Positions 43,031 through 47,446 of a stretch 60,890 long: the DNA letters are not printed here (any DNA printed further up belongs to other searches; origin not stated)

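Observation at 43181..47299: A 1372-aa membrane-anchored protein with three repeated Rossmann/ThuA-like modules lies directly downstream of the pilus genes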

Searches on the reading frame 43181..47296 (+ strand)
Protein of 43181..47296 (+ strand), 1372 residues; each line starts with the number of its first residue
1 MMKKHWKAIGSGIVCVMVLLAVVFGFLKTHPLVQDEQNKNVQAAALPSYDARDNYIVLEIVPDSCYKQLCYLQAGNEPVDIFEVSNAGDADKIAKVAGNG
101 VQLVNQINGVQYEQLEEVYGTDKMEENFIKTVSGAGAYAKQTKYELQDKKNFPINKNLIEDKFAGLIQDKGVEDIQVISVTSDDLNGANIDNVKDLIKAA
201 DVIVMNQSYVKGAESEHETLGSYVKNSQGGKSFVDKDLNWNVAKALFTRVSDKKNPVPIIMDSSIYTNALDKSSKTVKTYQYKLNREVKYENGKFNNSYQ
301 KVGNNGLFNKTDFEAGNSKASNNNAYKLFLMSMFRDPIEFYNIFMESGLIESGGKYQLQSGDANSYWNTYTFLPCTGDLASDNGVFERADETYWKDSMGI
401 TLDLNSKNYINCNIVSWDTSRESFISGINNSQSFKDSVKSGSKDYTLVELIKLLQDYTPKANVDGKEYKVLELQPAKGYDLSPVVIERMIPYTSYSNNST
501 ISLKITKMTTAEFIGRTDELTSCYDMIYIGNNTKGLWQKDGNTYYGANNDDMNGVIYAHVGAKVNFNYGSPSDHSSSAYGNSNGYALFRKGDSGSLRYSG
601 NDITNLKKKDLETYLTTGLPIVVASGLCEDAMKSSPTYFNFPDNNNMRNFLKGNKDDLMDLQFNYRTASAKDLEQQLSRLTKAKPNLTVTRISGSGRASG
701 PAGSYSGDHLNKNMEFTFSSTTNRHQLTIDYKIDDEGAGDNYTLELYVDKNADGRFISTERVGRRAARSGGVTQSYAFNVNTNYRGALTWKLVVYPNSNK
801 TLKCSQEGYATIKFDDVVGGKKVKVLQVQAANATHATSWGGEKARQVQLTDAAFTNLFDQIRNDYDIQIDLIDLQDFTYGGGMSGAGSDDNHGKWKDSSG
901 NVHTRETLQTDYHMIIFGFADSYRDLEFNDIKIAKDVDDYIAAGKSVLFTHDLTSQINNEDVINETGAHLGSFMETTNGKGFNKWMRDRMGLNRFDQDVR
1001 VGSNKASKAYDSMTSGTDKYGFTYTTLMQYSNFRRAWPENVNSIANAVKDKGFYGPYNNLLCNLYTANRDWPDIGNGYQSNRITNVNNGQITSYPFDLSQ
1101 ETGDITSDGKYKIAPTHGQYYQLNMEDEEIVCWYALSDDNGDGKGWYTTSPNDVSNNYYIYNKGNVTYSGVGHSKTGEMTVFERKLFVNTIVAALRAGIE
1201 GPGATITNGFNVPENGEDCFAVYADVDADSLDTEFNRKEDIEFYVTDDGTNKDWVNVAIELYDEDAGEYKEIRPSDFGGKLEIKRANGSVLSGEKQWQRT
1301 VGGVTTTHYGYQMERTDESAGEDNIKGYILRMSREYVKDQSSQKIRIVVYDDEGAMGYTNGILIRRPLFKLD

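Call 3: search_protein_families(library=pfam, proteins=[window:43181-47296:+], max_evalue=1)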
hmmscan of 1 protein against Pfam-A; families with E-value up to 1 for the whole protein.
window:43181-47296:+ (1372 aa): 1 family
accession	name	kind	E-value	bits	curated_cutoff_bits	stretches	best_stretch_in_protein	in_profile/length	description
PF16480.10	DUF5057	-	1.4e-67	229.2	27.9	1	601-952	1-378/378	Domain of unknown function (DUF5057)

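Call 4: search_protein_families(library=ncbifam, proteins=[window:43181-47296:+], max_evalue=1)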
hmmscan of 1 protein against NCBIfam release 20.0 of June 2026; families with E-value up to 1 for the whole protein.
window:43181-47296:+ (1372 aa): 0 families

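Call 7: search_solved_structures(query=window:43181-47296:+, max_evalue=10, show_alignments=2)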
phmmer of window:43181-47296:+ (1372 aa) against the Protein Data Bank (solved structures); distinct sequences matched with E-value up to 10: 2.
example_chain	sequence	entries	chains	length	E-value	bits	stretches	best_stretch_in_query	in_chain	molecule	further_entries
2w45_A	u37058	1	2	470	2.2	9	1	157-263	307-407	ALKALINE EXONUCLEASE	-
2w4b_A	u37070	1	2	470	2.2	9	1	157-263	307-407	ALKALINE EXONUCLEASE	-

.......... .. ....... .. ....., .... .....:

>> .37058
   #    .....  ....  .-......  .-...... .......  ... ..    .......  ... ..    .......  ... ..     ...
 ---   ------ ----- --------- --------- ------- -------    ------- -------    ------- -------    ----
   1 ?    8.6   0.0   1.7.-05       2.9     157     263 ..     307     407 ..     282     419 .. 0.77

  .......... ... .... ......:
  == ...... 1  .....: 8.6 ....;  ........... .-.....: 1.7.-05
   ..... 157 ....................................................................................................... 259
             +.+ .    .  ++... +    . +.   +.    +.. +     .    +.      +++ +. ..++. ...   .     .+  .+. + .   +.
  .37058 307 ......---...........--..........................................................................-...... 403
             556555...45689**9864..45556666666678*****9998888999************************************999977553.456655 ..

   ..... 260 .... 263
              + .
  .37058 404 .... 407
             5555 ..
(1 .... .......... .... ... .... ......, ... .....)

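Call 8: find_homologous_proteins(query=window:43181-47296:+)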
Query window:43181-47296:+ (1372 aa): 37 proteins with E <= 0.001 among 8000 candidates.
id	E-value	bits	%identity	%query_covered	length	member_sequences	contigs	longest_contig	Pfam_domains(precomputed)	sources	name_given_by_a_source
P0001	0.0e+0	3095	98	100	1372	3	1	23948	-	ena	-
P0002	0.0e+0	2988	95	100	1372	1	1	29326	-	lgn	-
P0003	0.0e+0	2785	89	100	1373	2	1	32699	-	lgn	-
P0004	0.0e+0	2439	79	100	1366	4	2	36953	-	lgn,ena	-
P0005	0.0e+0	2376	77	100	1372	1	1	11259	-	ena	-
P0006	0.0e+0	2336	76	100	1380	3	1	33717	-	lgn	-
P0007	0.0e+0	2298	75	100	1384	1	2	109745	-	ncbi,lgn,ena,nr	ncbi:MAG: DUF5057 domain-containing protein [Lachnospiraceae bacterium]|nr:DUF5057 domain-containing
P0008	0.0e+0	2190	70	100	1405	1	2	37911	-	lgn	-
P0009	0.0e+0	2039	67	100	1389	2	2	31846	-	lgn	-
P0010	0.0e+0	1781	79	74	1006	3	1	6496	-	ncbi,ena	-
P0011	0.0e+0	1317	49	100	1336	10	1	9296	-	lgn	-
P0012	0.0e+0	1281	48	100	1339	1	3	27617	-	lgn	-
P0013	0.0e+0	1275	47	100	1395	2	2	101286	-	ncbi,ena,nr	ncbi:MAG: DUF5057 domain-containing protein [Lachnospiraceae bacterium]|nr:DUF5057 domain-containing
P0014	0.0e+0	1261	48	100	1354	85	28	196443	-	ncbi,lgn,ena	-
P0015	0.0e+0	1250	47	100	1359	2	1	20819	-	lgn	-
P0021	0.0e+0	1121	44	100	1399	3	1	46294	-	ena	-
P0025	7.1e-280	950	41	100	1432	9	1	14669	PF16480.11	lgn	-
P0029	4.1e-244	832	38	100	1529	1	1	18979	-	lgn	-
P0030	4.0e-83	298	27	88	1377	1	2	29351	PF16480.11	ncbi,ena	-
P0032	5.4e-51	192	30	35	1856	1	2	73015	-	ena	-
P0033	4.2e-44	169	27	78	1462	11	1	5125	-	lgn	-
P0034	2.1e-22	97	26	54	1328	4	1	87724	-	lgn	-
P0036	3.4e-20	90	39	9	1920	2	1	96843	-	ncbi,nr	ncbi:MAG: DUF5057 domain-containing protein [Clostridium sp.]|nr:DUF5057 domain-containing protein [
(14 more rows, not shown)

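Call 10: find_encoding_contigs(protein=P0014, flank=10000, max_places=2)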
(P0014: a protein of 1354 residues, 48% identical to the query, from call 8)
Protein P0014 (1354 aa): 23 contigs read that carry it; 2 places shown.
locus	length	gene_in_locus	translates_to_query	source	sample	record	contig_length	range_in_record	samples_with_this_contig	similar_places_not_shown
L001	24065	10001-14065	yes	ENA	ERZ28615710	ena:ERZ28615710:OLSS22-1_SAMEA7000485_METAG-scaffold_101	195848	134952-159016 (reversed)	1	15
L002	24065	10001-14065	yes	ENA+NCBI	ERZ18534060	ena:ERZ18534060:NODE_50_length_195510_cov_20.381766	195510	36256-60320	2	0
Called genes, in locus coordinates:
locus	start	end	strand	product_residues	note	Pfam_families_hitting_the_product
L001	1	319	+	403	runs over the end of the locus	PF28597:T2SSF_N, PF00482:T2SSF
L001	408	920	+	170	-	PF07963:N_methyl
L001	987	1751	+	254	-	PF06750:A24_N_bact, PF01478:Peptidase_A24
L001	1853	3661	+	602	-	PF11104:PilM_2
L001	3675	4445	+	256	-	PF04612:T2SSM (faint)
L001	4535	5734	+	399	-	PF07963:N_methyl (faint)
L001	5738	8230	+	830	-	-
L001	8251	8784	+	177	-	PF07963:N_methyl (weak)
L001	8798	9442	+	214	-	PF07963:N_methyl (weak)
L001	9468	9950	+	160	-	PF01928:CYTH (weak)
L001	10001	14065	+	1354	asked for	-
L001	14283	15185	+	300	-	-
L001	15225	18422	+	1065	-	-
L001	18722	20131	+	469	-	-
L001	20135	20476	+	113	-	-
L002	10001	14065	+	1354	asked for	-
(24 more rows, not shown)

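Call 11: find_encoding_contigs(protein=P0030, flank=10000, max_places=2)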
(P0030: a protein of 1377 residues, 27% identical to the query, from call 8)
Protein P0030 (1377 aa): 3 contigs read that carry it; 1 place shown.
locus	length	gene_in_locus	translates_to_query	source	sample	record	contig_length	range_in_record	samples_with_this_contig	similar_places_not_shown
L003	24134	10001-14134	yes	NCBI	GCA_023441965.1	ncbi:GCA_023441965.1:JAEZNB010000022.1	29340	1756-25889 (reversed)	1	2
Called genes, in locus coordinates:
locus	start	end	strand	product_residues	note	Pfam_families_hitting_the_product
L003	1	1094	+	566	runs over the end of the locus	PF05157:MshEN, PF00437:T2SSE, PF25199:nSTAND_NTPase5 (weak), PF13173:AAA_14 (weak), PF13401:AAA_22 (faint)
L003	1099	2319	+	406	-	PF28597:T2SSF_N, PF00482:T2SSF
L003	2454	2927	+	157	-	PF07963:N_methyl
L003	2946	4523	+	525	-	PF11104:PilM_2, PF05137:PilN (weak)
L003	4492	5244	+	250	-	-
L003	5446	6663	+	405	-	-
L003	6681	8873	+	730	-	-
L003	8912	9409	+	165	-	-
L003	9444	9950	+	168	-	-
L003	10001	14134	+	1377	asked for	PF16480:DUF5057 (faint)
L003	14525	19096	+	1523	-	PF00310:GATase_2, PF04898:Glu_syn_central, PF01645:Glu_synthase, PF01493:GXGXG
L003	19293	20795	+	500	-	PF14691:Fer4_20, PF00070:Pyr_redox (weak), PF01266:DAO (faint), PF07992:Pyr_redox_2, PF12831:FAD_oxidored (weak), PF13450:NAD_binding_8, PF01593:Amino_oxidase (weak), PF07992:Pyr_redox_2 (weak), +2 more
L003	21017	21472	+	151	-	PF13302:Acetyltransf_3 (weak), PF00583:Acetyltransf_1, PF13673:Acetyltransf_10, PF13508:Acetyltransf_7, PF14542:Acetyltransf_CG (faint), PF08445:FR47 (weak)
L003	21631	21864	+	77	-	-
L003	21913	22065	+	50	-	-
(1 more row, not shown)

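Call 12: find_encoding_contigs(protein=P0034, flank=10000, max_places=2)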
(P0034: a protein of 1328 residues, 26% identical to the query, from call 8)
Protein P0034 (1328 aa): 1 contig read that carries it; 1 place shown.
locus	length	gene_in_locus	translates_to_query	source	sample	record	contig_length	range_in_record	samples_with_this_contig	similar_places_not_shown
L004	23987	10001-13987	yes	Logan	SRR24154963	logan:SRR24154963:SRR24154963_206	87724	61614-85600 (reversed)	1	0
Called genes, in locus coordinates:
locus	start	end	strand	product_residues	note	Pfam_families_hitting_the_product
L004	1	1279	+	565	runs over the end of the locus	PF05157:MshEN, PF00437:T2SSE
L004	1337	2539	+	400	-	PF28597:T2SSF_N, PF00482:T2SSF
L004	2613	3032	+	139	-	PF07963:N_methyl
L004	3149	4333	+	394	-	PF11104:PilM_2, PF14450:FtsA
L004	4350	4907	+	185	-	PF05137:PilN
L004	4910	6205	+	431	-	-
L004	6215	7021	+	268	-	PF07963:N_methyl (weak)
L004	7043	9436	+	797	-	PF10833:DUF2572 (weak)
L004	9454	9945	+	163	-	PF07963:N_methyl (weak)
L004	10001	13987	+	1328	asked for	-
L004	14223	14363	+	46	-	-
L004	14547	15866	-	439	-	PF00696:AA_kinase, PF13840:ACT_7 (faint), PF01842:ACT (faint), PF22468:ACT_9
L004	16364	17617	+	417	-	PF00909:Ammonium_transp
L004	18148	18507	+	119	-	PF00543:P-II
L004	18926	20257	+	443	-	PF03951:Gln-synt_N, PF00120:Gln-synt_C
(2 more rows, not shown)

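Call 13: find_encoding_contigs(protein=P0036, flank=10000, max_places=2)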
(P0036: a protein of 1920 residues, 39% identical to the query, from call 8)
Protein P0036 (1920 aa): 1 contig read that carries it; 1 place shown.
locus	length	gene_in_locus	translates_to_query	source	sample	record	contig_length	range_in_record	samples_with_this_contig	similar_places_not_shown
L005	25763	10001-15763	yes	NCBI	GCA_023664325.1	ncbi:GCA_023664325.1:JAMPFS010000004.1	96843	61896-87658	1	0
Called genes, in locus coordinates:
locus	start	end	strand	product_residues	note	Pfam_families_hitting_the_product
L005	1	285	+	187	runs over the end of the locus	PF07963:N_methyl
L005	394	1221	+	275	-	PF01478:Peptidase_A24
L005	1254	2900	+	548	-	PF11104:PilM_2, PF05137:PilN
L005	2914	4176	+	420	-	-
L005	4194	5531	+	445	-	-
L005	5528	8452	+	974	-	-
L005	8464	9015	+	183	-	PF07963:N_methyl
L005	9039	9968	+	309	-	PF07963:N_methyl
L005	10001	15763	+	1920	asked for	-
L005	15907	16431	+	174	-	PF00702:Hydrolase, PF13419:HAD_2, PF13242:Hydrolase_like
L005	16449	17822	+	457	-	PF08501:Shikimate_dh_N, PF01488:Shikimate_DH, PF03435:Sacchrp_dh_NADP (weak), PF18317:SDH_C (weak), PF01202:SKI, PF13238:AAA_18 (weak), PF13671:AAA_33 (weak)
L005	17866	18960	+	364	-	PF01321:Creatinase_N, PF00557:Peptidase_M24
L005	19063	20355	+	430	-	PF18947:HAMP_2 (faint), PF00015:MCPsignal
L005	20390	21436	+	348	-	PF00155:Aminotran_1_2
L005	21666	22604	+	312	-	PF18941:DUF5688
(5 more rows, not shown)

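Call 14: find_encoding_contigs(protein=P0032, flank=10000, max_places=2)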
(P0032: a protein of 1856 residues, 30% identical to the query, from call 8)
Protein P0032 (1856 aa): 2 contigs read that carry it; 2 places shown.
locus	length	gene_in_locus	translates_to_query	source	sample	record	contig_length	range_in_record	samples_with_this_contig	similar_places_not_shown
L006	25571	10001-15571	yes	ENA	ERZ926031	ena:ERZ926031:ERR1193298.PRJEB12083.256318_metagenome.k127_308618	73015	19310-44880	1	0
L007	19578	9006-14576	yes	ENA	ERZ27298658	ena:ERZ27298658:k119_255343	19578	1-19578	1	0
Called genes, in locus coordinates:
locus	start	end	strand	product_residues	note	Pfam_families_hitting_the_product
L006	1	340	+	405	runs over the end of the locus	PF28597:T2SSF_N, PF00482:T2SSF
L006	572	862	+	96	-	PF01541:GIY-YIG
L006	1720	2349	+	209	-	PF01478:Peptidase_A24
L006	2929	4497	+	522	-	PF11104:PilM_2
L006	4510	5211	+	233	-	-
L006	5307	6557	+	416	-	-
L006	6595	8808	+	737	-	PF14341:PilX_N (faint)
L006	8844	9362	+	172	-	PF07963:N_methyl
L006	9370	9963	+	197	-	PF07963:N_methyl (weak)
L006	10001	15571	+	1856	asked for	-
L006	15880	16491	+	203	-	PF02588:YitT_membrane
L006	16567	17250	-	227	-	PF01381:HTH_3, PF08279:HTH_11 (faint), PF13384:HTH_23 (faint), PF13518:HTH_28 (weak), PF13560:HTH_31 (faint)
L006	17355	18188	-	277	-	PF00590:TP_methylase, PF23016:RsmI_C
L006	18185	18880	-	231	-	PF05175:MTS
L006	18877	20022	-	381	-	PF01546:Peptidase_M20, PF07687:M20_dimer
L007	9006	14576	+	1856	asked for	-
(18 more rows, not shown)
